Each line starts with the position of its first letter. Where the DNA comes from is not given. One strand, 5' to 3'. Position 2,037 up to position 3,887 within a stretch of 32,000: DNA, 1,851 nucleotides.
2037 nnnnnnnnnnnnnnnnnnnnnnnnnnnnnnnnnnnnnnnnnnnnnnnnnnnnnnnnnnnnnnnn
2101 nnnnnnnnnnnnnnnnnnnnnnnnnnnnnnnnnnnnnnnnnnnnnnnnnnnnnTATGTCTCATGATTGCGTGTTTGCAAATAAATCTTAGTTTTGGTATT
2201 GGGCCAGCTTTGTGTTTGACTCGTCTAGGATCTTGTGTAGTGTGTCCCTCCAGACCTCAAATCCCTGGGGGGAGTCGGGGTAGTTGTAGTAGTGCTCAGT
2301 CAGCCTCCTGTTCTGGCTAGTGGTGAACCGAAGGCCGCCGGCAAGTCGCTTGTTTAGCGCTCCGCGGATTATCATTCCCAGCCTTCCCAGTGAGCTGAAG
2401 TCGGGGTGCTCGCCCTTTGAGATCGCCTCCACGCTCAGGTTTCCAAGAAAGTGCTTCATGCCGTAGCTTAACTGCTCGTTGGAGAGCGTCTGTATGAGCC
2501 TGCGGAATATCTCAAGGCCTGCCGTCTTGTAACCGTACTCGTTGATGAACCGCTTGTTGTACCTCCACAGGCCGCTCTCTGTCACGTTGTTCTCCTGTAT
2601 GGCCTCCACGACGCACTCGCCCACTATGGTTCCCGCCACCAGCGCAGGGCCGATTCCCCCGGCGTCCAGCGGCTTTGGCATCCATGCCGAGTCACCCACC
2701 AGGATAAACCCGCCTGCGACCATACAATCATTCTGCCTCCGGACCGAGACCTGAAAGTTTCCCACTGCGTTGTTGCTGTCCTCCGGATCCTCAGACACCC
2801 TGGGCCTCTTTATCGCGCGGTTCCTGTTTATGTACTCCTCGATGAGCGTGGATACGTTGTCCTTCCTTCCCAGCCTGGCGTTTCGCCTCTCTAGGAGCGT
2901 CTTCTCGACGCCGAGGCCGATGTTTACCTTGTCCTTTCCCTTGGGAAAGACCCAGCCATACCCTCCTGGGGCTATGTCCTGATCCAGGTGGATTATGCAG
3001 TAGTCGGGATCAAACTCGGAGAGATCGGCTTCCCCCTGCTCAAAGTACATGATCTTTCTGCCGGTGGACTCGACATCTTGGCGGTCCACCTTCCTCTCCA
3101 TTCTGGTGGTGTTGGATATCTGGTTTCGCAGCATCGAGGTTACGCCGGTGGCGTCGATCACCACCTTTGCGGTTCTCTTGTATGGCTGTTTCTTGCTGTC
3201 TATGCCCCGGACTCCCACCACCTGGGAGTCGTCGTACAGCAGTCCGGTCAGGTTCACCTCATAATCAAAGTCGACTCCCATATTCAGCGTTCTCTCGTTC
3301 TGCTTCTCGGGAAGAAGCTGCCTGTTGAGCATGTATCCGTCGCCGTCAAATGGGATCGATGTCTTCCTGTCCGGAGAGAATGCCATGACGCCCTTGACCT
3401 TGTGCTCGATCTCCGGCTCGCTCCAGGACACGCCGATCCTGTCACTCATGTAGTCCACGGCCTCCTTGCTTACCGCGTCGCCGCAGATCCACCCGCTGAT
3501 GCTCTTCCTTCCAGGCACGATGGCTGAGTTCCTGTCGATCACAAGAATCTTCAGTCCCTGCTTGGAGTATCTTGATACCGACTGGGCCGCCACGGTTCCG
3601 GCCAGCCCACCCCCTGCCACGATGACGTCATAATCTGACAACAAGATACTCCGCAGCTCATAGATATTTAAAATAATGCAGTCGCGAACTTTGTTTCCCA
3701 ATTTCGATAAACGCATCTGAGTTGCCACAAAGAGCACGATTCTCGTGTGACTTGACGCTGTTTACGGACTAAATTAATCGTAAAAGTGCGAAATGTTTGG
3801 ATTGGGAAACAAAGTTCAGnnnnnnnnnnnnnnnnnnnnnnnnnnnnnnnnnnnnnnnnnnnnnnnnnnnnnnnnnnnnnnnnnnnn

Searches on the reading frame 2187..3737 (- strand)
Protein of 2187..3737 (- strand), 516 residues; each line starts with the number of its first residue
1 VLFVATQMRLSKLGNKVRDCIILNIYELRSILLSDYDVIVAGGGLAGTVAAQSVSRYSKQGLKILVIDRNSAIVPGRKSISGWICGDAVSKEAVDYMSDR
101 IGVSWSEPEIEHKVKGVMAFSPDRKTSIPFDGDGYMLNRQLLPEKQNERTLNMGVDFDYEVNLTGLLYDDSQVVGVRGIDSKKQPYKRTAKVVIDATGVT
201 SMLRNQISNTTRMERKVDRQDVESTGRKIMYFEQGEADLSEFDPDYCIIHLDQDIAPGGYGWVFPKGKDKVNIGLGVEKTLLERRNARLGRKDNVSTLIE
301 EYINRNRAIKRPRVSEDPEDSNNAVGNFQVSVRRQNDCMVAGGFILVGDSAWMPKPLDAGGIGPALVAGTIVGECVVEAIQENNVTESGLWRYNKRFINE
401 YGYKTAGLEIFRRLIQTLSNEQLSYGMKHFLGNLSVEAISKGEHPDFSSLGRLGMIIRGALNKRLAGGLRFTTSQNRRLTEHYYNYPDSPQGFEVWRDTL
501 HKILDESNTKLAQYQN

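Call 73: search_protein_families(library=pfam, proteins=[window:2187-3737:-], max_evalue=0.001)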
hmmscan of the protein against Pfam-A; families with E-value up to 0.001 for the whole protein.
window:2187-3737:- (516 aa): 6 families
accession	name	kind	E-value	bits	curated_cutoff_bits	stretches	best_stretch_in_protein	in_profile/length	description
PF22578.2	GGR_cat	-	4.1e-16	59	27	1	240-287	13-60/88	Geranylgeranyl reductase catalytic domain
PF12831.13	FAD_oxidored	-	7.1e-07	29.3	27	1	37-200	1-147/416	FAD dependent oxidoreductase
PF01946.23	Thi4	-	1.3e-06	28.3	26.2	0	34-115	16-94/235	Thi4 family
PF00890.30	FAD_binding_2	-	3.3e-05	23.7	20.4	0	37-71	1-32/414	FAD binding domain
PF07992.20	Pyr_redox_2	-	4.9e-05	23.3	26.1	1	36-202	1-112/291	Pyridine nucleotide-disulphide oxidoreductase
PF01494.25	FAD_binding_3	-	0.00073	19.3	22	0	35-75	1-38/349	FAD binding domain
